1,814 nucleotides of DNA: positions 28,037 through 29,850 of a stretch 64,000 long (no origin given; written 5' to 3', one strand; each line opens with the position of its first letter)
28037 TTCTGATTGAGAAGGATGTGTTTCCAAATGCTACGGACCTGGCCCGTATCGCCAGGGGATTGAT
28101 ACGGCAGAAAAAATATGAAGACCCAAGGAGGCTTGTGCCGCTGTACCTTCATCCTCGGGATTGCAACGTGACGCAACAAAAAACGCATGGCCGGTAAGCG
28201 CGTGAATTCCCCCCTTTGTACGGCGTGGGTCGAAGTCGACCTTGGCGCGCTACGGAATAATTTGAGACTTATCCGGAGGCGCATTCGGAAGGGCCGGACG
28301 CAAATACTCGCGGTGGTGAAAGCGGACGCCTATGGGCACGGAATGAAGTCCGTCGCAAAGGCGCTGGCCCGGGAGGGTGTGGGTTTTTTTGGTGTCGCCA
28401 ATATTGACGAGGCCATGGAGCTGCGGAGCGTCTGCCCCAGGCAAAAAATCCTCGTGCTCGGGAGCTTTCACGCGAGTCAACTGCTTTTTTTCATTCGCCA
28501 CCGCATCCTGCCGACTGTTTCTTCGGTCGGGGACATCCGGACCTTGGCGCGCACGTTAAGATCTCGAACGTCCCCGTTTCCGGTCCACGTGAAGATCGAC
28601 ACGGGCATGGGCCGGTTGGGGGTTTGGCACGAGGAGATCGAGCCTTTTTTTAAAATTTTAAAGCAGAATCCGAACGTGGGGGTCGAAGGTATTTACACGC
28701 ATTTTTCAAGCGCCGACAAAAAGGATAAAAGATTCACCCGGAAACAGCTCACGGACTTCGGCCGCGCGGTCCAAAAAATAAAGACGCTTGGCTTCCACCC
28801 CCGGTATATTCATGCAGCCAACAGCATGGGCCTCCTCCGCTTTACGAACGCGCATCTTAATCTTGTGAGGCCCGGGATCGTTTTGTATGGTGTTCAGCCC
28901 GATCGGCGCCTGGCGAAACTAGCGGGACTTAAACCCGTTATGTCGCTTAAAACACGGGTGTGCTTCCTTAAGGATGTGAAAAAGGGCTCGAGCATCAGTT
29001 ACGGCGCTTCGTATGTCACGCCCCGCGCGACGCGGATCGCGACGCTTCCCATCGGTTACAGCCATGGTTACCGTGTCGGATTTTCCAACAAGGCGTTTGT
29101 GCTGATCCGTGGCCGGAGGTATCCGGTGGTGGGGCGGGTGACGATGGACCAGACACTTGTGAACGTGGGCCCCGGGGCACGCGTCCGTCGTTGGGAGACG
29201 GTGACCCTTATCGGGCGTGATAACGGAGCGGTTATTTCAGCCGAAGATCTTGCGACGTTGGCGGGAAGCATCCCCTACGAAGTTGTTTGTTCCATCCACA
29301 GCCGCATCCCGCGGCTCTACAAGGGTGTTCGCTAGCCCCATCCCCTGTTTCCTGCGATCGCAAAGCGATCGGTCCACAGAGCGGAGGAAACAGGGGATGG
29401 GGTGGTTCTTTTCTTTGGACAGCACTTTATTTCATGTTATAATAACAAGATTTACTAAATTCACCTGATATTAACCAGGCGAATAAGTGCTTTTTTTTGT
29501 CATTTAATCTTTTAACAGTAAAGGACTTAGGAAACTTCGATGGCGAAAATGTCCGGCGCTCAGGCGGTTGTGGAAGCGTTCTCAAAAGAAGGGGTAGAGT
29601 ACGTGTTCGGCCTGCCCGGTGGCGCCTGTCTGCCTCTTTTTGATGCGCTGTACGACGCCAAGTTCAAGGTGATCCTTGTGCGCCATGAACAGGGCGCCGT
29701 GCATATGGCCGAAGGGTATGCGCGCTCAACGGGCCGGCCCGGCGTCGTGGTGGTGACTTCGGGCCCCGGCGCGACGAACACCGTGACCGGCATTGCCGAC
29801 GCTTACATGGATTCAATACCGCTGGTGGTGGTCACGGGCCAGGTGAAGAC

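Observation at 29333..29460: Copy E4 acts as a terminator-like hairpin after alr and abuts a near-consensus promoter for ilvBNC-leuA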

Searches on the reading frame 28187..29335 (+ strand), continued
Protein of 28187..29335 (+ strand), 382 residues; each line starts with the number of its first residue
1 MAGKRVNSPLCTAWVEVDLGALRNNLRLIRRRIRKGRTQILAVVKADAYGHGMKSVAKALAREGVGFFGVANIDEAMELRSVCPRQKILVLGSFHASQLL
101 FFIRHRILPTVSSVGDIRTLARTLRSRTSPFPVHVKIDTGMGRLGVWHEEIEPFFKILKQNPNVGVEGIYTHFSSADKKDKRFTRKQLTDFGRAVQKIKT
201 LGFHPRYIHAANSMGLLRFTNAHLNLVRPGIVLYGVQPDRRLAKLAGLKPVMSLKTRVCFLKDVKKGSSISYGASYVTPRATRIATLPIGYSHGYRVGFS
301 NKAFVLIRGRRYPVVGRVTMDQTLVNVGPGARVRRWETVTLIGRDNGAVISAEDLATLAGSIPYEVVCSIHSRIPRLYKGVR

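Call 63: find_encoding_contigs(protein=P0106, flank=10000, max_places=1)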
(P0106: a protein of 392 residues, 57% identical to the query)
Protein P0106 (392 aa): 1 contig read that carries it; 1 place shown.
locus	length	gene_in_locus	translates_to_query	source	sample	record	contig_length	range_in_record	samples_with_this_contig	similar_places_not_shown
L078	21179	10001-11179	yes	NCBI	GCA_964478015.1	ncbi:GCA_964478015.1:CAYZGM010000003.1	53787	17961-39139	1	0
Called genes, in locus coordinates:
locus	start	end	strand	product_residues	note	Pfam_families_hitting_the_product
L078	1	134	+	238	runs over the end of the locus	PF25087:GMPPB_C (faint), PF00132:Hexapep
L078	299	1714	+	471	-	PF00133:tRNA-synt_1 (faint), PF01406:tRNA-synt_1e, PF09334:tRNA-synt_1g (faint), PF09190:DALR_2 (weak)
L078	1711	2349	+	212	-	PF13521:AAA_28 (weak), PF02223:Thymidylate_kin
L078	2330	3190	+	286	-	PF13177:DNA_pol3_delta2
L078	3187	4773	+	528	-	PF00133:tRNA-synt_1, PF01406:tRNA-synt_1e (weak), PF09334:tRNA-synt_1g, PF00133:tRNA-synt_1, PF19303:Anticodon_3, PF08264:Anticodon_1 (faint)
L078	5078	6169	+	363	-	PF00266:Aminotran_5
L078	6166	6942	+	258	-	PF01026:TatD_DNase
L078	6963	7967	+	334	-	PF02517:Rce1-like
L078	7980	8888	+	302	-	PF00586:AIRS, PF02769:AIRS_C (weak)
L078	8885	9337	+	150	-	PF02367:TsaE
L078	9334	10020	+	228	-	PF00814:TsaD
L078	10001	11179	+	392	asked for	PF01168:Ala_racemase_N, PF00842:Ala_racemase_C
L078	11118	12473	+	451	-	-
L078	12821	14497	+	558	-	PF02776:TPP_enzyme_N, PF00205:TPP_enzyme_M, PF02775:TPP_enzyme_C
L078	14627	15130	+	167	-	PF01842:ACT, PF13291:ACT_4 (faint), PF22629:ACT_AHAS_ss, PF13710:ACT_5, PF10369:ALS_ss_C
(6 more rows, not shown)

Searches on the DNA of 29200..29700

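Call 11: search_rna_families(source=window, start=29200, end=29700, threshold=evalue, max_evalue=10)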
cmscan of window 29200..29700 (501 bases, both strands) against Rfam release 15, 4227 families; matches with E-value up to 10: 9.
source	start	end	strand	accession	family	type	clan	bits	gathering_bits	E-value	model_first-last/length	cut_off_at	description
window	29413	29480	-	RF01183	SNORD19B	Gene; snRNA; snoRNA; CD-box;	CL00048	27.1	50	0.038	1-84/84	no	Small nucleolar RNA SNORD19B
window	29339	29399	-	RF04240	mir-4716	Gene; miRNA;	-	23.3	76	0.02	1-84/84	no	mir-4716 microRNA precursor family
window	29336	29402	+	RF04096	mir-4433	Gene; miRNA;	-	21.8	77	0.083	14-70/83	no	mir-4433 microRNA precursor family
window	29336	29402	-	RF04096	mir-4433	Gene; miRNA;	-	21.5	77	0.1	1-83/83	no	mir-4433 microRNA precursor family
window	29333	29404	-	RF03834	mir-3173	Gene; miRNA;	-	18.3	84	1.5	1-80/80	no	mir-3173 microRNA precursor family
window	29418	29481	-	RF02772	AilA_thermometer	Cis-reg; thermoregulator;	-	16.8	81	6.7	1-89/89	no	AilA 5' UTR thermometer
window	29335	29403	+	RF03849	MIR1219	Gene; miRNA;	-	16.5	79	1.7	1-82/82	no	MIR1219 microRNA precursor family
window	29200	29279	+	RF02887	mgtC_leader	Cis-reg; leader;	-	12.7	48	7.3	30-114/114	5'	Salmonella mgtC leader RNA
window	29452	29523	-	RF02377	SurA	Gene; sRNA;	-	11.8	100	0.89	1-279/279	no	SurA sRNA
